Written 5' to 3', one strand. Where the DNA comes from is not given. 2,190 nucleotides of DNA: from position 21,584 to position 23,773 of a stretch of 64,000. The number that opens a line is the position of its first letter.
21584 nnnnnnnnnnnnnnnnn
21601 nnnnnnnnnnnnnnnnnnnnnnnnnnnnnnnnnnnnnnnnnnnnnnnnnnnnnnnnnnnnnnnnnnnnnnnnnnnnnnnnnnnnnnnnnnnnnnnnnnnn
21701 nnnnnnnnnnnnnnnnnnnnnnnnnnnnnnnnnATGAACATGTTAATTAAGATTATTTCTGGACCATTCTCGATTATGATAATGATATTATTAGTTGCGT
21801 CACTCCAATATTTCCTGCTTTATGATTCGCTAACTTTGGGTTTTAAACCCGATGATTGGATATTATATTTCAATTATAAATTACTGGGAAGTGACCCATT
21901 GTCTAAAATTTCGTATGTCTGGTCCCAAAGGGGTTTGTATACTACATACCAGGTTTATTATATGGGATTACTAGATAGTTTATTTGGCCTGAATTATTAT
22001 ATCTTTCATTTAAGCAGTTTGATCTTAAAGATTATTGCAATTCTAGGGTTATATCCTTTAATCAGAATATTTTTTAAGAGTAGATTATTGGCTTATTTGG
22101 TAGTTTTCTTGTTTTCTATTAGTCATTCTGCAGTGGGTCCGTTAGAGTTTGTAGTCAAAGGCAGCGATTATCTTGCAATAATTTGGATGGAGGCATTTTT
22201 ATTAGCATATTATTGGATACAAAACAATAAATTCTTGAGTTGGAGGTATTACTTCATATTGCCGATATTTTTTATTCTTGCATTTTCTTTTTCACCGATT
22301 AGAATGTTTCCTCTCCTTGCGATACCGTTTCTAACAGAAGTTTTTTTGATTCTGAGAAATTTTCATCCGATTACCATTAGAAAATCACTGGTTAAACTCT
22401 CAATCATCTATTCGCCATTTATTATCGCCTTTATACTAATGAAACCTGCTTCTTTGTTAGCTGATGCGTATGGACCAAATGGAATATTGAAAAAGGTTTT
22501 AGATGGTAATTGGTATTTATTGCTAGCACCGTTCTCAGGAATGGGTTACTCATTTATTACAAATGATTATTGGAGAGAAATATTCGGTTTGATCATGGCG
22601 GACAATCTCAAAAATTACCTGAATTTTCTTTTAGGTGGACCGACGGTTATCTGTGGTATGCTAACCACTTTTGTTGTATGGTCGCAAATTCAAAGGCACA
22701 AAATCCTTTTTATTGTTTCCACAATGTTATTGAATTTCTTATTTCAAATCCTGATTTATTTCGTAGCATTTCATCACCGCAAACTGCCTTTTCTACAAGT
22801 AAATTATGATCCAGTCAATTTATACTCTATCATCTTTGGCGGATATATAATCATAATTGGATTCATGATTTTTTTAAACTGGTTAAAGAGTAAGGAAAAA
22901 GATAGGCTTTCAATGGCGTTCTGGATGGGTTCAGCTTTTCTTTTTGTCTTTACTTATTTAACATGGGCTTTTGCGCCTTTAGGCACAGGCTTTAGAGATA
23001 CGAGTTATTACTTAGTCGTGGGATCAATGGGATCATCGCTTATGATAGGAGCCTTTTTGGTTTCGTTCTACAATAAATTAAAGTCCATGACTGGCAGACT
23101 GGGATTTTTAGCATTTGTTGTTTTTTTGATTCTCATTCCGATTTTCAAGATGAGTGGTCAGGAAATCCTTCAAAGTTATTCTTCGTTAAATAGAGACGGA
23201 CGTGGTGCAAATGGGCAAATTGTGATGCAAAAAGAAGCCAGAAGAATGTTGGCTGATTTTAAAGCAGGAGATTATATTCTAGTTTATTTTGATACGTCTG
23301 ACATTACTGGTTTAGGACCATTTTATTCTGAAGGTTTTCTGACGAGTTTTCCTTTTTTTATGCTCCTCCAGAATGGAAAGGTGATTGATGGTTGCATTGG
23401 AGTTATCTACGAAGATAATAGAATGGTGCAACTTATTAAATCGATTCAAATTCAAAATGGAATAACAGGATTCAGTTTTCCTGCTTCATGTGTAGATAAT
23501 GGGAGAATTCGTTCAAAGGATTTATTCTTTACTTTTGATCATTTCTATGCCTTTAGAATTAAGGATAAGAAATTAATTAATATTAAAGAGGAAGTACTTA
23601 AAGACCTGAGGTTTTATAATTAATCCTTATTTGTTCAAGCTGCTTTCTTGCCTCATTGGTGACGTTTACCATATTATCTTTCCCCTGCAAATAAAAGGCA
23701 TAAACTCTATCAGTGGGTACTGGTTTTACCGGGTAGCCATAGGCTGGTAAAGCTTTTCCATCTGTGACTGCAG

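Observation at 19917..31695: Six-member paralogous family of DDW-motif polytopic membrane proteins, a candidate undescribed GT-C glycosyltransferase family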

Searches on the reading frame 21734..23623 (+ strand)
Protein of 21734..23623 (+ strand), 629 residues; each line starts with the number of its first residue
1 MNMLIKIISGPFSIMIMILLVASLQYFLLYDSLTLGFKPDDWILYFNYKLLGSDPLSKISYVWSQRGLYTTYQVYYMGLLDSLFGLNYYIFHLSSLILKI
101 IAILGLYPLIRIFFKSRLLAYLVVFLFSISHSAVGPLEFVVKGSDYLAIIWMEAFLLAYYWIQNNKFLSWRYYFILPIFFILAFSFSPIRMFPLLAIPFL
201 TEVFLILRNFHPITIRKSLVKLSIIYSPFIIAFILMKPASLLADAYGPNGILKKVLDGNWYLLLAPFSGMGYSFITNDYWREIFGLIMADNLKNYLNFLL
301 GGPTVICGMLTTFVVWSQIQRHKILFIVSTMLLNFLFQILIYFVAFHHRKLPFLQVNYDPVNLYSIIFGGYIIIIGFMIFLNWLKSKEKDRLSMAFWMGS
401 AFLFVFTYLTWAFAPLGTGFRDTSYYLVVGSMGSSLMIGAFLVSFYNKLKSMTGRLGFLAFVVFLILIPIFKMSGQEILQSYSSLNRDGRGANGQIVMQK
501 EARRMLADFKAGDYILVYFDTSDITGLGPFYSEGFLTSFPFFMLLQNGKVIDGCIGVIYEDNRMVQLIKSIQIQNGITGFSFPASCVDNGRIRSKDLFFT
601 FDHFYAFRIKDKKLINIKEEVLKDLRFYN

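Call 4: search_protein_families(library=pfam, proteins=[window:21734-23623:+], max_evalue=1)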
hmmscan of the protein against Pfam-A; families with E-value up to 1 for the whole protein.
window:21734-23623:+ (629 aa): 0 families

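Call 5: search_protein_families(library=ncbifam, proteins=[window:21734-23623:+], max_evalue=1)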
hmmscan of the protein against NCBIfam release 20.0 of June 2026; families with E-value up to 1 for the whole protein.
window:21734-23623:+ (629 aa): 0 families

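Call 8: find_homologous_proteins(query=window:21734-23620:+)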
Query window:21734-23620:+ (629 aa): 79 proteins with E <= 0.001 among 8000 candidates.
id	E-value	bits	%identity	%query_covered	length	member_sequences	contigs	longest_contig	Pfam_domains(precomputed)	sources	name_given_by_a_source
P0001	0.0e+0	1382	100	100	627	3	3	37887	-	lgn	-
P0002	6.1e-251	853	64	98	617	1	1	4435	-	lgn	-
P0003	1.0e-248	846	62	100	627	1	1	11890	-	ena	-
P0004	4.6e-242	824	60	100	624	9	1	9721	-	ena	-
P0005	9.0e-241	819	61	99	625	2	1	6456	-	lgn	-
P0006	1.2e-239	816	63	96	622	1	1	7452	-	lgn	-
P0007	6.3e-238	810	60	99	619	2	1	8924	-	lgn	-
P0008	1.0e-237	809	62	96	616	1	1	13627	-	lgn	-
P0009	1.8e-237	808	60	99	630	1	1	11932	-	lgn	-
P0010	2.3e-236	805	63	97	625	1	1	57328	-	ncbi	-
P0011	6.3e-236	803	56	100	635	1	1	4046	-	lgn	-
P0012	3.4e-235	801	62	96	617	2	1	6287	-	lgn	-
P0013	1.8e-233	795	61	96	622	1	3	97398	-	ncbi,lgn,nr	ncbi:hypothetical protein HYT74_01085 [Candidatus Daviesbacteria bacterium]|nr:hypothetical protein 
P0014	2.7e-232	791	62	93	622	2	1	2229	-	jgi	-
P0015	3.1e-232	791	60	97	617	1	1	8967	-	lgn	-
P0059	1.4e-94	336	35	96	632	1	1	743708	-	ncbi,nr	ncbi:MAG: hypothetical protein PHE48_01920 [Candidatus Daviesbacteria bacterium]|nr:hypothetical pro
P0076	9.7e-64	234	28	98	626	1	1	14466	-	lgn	-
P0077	3.3e-42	163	28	98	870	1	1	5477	PF00535.33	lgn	-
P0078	9.5e-41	159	26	97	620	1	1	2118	-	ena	-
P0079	4.6e-38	150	26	96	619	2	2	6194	-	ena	-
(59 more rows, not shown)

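Call 26: predict_structure(alignment_id=A2)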
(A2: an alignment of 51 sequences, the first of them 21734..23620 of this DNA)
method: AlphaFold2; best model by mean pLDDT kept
length: 629 residues; sequences in the alignment: 51
mean_pLDDT: 92.1   pTM: 0.92
mean pLDDT of the five models: 92.1, 91.6, 91.4, 90.7, 90.4
residues with pLDDT >= 90: 500; 70-90: 105; 50-70: 21; < 50: 3
segments of 3 or more residues with pLDDT < 50: 2-4
pLDDT, mean of each block of 10 residues (from residue 1): 53 93 97 94 95 92 86 95 95 98 98 96 98 96 97 97 85 92 94 95 94 94 92 78 70 89 95 96 94 96 96 95 96 97 89 77 96 98 87 97 97 79 95 98 95 84 93 97 89 94 94 96 84 91 92 96 95 95 94 94 96 95 87
secondary structure, 60 per line:
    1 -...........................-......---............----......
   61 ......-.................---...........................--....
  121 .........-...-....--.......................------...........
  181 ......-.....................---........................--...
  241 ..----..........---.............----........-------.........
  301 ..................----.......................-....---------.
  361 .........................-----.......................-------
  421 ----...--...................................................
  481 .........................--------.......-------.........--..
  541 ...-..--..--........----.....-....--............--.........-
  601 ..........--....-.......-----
elements in order: H2-28 H30-34 H39-50 H55-66 H68-84 H88-114 H117-129 H135-138 H141-163 H170-186 H188-208 H212-235 H238-242 H247-256 H260-272 H277-284 H292-318 H323-345 H347-350 H360-385 H391-413 H430-490 H492-505 E514-520 H528-536 H539-543 E553-560 H565-569 E571-574 E577-588 E591-599 E604-610 E613-616 H618-624

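Call 29: fold_search(model_id=the predicted structure, library=pdb)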
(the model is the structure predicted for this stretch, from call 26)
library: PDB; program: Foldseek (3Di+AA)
matches with E <= 10: 241; with E <= 0.001: 2
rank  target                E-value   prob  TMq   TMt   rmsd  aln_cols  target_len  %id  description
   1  5ogl_A                5.4e-04  1.00  0.40  0.37  18.8       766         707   14  Structure of bacterial oligosaccharyltransferase PglB in complex with an acceptor peptide and an lipid-linked oligosac (released 2017-10-25)
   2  5f15                  8.2e-04  1.00  0.29  0.32  17.6       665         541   10  Crystal Structure of ArnT from Cupriavidus metallidurans bound to Undecaprenyl phosphate (released 2016-02-17)
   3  7oci_F                1.9e-03  1.00  0.40  0.39  15.7       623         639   12  Cryo-EM structure of yeast Ost6p containing oligosaccharyltransferase complex (released 2022-02-16)
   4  5ezm                  2.1e-03  0.99  0.29  0.32  17.1       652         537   10  Crystal Structure of ArnT from Cupriavidus metallidurans in the apo state (released 2016-02-17)
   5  6c26_A                2.9e-03  1.00  0.28  0.27  17.3       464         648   14  The Cryo-EM structure of a eukaryotic oligosaccharyl transferase complex (released 2018-01-31)
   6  5gmy_A                3.7e-03  1.00  0.30  0.24  19.9       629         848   12  Crystal structure of the Archaeoglobus fulgidus oligosaccharyltransferase (O29867_ARCFU) tethered with an acceptor pep (released 2017-02-01)
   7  7e9s_A                4.0e-03  1.00  0.30  0.23  19.8       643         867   12  Archaeal oligosaccharyltransferase AglB from Archaeoglobus fulgidus in complex with an inhibitory peptide and a dolich (released 2021-09-08)
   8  8age_A                5.2e-03  1.00  0.29  0.28  14.9       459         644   13  Structure of yeast oligosaccharylransferase complex with acceptor peptide bound (released 2022-12-07)
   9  8b6l_I                6.0e-03  1.00  0.41  0.38  16.4       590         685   13  Subtomogram average of the human Sec61-TRAP-OSTA-translocon (released 2022-12-07)
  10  3waj                  6.0e-03  1.00  0.31  0.25  20.5       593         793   13  Crystal structure of the Archaeoglobus fulgidus oligosaccharyltransferase (O29867_ARCFU) complex with Zn and sulfate (released 2013-10-30)
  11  8if8_B                6.2e-03  1.00  0.35  0.35  12.3       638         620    9  Arabinosyltransferase AftA (released 2023-05-31)
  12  3wak                  7.1e-03  1.00  0.34  0.26  19.6       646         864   13  Crystal structure of the Archaeoglobus fulgidus oligosaccharyltransferase (O29867_ARCFU) in the apo form (released 2013-10-30)
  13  7zlh_A                8.8e-03  1.00  0.40  0.39  15.6       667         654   12  Cryo-EM structure of C-mannosyltransferase CeDPY19, in apo state, bound to CMT2-Fab and anti-Fab nanobody (released 2023-01-11)
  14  7zli_A                1.0e-02  1.00  0.41  0.40  15.0       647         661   12  Cryo-EM structure of C-mannosyltransferase CeDPY19, in complex with Dol25-P-Man and bound to CMT2-Fab and anti-Fab nan (released 2023-01-11)
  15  7zlg_A                1.9e-02  0.99  0.37  0.36  17.5       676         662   12  Cryo-EM structure of C-mannosyltransferase CeDPY19, in complex with acceptor peptide and bound to CMT2-Fab and anti-Fa (released 2023-01-11)
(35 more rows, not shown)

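Call 43: search_protein_families(library=pfam, proteins=[P0077, P0078, P0079, P0076], max_evalue=0.1)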
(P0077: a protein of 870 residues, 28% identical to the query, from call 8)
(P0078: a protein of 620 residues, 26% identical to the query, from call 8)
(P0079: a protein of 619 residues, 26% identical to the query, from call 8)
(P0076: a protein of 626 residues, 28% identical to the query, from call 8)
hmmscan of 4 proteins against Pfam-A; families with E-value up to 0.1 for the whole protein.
P0077 (870 aa): 1 family
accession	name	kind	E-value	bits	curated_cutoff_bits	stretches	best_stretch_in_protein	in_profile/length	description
PF00535.33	Glycos_transf_2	-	4.1e-21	76.1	23.3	1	10-171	1-166/168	Glycosyl transferase family 2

P0078 (620 aa): 0 families

P0079 (619 aa): 0 families

P0076 (626 aa): 0 families

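Call 45: search_solved_structures(query=P0077, max_evalue=0.001)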
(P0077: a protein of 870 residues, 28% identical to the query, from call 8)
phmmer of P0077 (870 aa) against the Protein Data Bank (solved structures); distinct sequences matched with E-value up to 0.001: 7.
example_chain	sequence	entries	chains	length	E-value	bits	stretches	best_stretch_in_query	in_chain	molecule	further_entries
9hwj_A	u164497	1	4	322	2e-12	50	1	8-274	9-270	Undecaprenyl-phosphate 4-deoxy-4-formamido-L-arabinose transferase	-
9bhc_C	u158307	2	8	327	4.5e-11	45.5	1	9-275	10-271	Undecaprenyl-phosphate 4-deoxy-4-formamido-L-arabinose transferase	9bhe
8vxh_A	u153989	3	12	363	6.3e-11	45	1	9-275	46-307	Undecaprenyl-phosphate 4-deoxy-4-formamido-L-arabinose transferase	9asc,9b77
5mlz_A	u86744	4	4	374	7.5e-08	34.9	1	5-140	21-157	Dolichol monophosphate mannose synthase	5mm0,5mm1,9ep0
5eke_A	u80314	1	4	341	0.00014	24.1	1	9-144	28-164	Uncharacterized glycosyltransferase sll0501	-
5ekp_C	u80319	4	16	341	0.00014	24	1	9-144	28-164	Uncharacterized glycosyltransferase sll0501 | Glycosyltransferase sll0501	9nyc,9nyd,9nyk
9nye_A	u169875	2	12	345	0.00015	24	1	9-144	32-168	Glycosyltransferase sll0501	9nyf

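Call 48: find_encoding_contigs(protein=P0059, flank=10000, max_places=2)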
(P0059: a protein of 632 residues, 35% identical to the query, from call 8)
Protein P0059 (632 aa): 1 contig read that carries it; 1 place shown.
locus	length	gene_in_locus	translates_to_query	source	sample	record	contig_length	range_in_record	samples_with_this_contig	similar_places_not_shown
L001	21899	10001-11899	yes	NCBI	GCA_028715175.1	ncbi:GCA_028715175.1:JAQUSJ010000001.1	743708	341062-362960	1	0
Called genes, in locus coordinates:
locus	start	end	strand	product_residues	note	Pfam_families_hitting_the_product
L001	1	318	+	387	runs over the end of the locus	-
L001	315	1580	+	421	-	PF01943:Polysacc_synt, PF13440:Polysacc_synt_3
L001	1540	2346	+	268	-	PF00535:Glycos_transf_2, PF13641:Glyco_tranf_2_3 (weak)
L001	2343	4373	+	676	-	-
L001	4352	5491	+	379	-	PF13439:Glyco_transf_4, PF13579:Glyco_trans_4_4 (weak), PF20706:GT4-conflict, PF00534:Glycos_transf_1, PF13692:Glyco_trans_1_4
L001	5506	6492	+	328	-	PF01073:3Beta_HSD, PF01370:Epimerase, PF07993:NAD_binding_4 (faint), PF13460:NAD_binding_10 (weak), PF16363:GDP_Man_Dehyd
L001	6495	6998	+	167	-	PF18915:DUF5667 (weak)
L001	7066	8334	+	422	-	PF08421:Methyltransf_13, PF13489:Methyltransf_23, PF08241:Methyltransf_11 (faint), PF08242:Methyltransf_12, PF13649:Methyltransf_25 (faint), PF08484:Methyltransf_14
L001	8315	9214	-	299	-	PF01073:3Beta_HSD, PF01370:Epimerase, PF04321:RmlD_sub_bind, PF16363:GDP_Man_Dehyd, PF02719:Polysacc_synt_2 (weak), PF07993:NAD_binding_4 (weak)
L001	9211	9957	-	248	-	PF00535:Glycos_transf_2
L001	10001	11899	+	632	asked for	-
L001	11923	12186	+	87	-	-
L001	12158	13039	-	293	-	PF13489:Methyltransf_23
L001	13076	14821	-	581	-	-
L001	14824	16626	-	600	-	-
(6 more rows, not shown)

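Call 49: find_encoding_contigs(protein=P0077, flank=10000, max_places=2)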
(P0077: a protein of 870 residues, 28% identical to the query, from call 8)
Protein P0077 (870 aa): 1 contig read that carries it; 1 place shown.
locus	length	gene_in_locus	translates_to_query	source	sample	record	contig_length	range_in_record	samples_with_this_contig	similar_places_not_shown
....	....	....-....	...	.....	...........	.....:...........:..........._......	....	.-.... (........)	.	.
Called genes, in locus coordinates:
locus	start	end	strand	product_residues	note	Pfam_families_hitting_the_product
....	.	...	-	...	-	?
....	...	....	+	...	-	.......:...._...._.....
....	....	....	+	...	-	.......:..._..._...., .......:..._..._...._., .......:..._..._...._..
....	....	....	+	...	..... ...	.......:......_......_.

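Call 54: search_protein_representatives(alignment_id=A2)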
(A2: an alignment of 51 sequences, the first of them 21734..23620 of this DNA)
Query: 51 sequences, 626 profile positions. Proteins with E-value up to 0.001 (for the whole library): 2737; up to 1e-10: 497; up to 1e-30: 265. The best 150 are listed.
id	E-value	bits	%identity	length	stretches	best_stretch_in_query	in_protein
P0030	1.3e-257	872.7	-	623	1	5-625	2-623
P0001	3.3e-243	825.1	-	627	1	4-625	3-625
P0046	1.8e-230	783.1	-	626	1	5-625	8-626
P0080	8.4e-221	751.1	-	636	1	8-625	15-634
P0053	4.9e-220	748.6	-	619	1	12-625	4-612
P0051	1.8e-214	730.2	-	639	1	7-623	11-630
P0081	1.3e-201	687.7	-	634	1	7-625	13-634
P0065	6.5e-194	662.3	-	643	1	6-625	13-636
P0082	7.0e-194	662.2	-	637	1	4-625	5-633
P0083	1.9e-187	640.9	-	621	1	15-624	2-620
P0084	6.6e-185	632.5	-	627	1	7-624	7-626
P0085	1.0e-183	628.6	-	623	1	8-625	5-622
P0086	1.2e-179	615.1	-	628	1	9-625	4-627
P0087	2.7e-179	614.0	-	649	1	5-625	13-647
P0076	1.7e-178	611.4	-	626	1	1-625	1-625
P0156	1.7e-98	347.1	-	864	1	10-625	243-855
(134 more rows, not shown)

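Call 56: find_homologous_proteins(query=A3, max_evalue=0.001)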
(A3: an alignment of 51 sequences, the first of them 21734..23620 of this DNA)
Query A3 (51 sequences) (629 aa, profile of the alignment): 84 proteins with E <= 0.001 among 8000 candidates.
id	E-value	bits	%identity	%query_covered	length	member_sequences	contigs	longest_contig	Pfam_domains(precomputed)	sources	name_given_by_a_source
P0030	1.2e-189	650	45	98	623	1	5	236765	-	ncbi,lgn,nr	ncbi:hypothetical protein HYZ05_02985 [Candidatus Daviesbacteria bacterium]|nr:hypothetical protein 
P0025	2.6e-189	649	46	99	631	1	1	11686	-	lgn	-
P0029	9.5e-187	640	46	97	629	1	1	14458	-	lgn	-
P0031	2.8e-185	635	46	98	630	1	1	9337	-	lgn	-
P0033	4.6e-185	635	46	97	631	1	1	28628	-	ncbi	-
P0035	7.4e-185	634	46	96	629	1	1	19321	-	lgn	-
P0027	1.8e-184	633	46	97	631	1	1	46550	-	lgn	-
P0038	2.2e-184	632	45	96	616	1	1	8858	-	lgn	-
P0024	1.1e-183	630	48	97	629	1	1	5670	-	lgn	-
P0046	1.5e-182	626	41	98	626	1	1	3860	-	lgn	-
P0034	2.6e-182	626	46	97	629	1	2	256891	-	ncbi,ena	ncbi:MAG: hypothetical protein AAB414_02515 [Patescibacteria group bacterium]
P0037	9.1e-181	621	45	97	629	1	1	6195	-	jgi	-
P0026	1.7e-180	620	46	96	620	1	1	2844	-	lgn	-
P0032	2.5e-180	619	46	97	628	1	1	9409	-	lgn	-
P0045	3.8e-178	612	43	97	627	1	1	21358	-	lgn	-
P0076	9.5e-173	594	28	98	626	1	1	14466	-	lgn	-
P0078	3.1e-161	556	26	97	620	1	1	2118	-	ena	-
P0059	6.5e-154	532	35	96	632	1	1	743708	-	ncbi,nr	ncbi:MAG: hypothetical protein PHE48_01920 [Candidatus Daviesbacteria bacterium]|nr:hypothetical pro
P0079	3.4e-150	520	26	96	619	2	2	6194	-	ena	-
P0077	1.1e-104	369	28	98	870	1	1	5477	PF00535.33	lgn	-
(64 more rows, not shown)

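Call 62: find_related_loci(query=A4, collection=genome_contigs, flank=10000)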
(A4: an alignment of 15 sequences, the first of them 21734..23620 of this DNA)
Query A4 (629 aa) in genome_contigs; peptide patterns used: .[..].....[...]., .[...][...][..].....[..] (x = any residue, [..] = any of these).
18 stretches matched a pattern; 9 encode a relative of the query (tblastn E <= 1e-3); 8 distinct loci.
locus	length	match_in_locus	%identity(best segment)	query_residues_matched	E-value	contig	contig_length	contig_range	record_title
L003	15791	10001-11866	60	1-626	0e+0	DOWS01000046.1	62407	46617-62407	MAG TPA_asm: Candidatus Daviesbacteria bacterium isolate UBA9644 contig_3810, whole genome shotgun sequence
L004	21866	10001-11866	61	1-625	0e+0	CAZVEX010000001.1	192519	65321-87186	MAG TPA_asm: uncultured Gammaproteobacteria bacterium isolate binchicken_co38_210 genome assembly, contig: NODE_177_leng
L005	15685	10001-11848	63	14-626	0e+0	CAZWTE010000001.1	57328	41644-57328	MAG TPA_asm: uncultured Gammaproteobacteria bacterium isolate binchicken_co144_909 genome assembly, contig: NODE_1211_le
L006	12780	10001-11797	61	25-626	0e+0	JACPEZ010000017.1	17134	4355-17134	MAG: Candidatus Daviesbacteria bacterium isolate NC_groundwater_348_Ag_B-0.1um_41_18 GD18-4_B1_scaffold_317250, whole ge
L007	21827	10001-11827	46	21-629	5e-158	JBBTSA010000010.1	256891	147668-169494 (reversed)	MAG: Patescibacteria group bacterium isolate H51-bin048_1 H51_bin048_1_000000000010, whole genome shotgun sequence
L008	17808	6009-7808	43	25-625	4e-139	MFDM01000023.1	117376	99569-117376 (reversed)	MAG: Candidatus Daviesbacteria bacterium RIFCSPLOWO2_01_FULL_39_12 rifcsplowo2_01_scaffold_352, whole genome shotgun seq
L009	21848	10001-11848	45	12-627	6e-168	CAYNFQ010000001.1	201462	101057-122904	MAG TPA_asm: uncultured Gammaproteobacteria bacterium isolate binchicken_co110_279 genome assembly, contig: NODE_160_len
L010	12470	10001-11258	34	5-433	3e-42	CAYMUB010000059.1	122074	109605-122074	MAG TPA_asm: uncultured Gammaproteobacteria bacterium isolate binchicken_co203_488 genome assembly, contig: k141_370093,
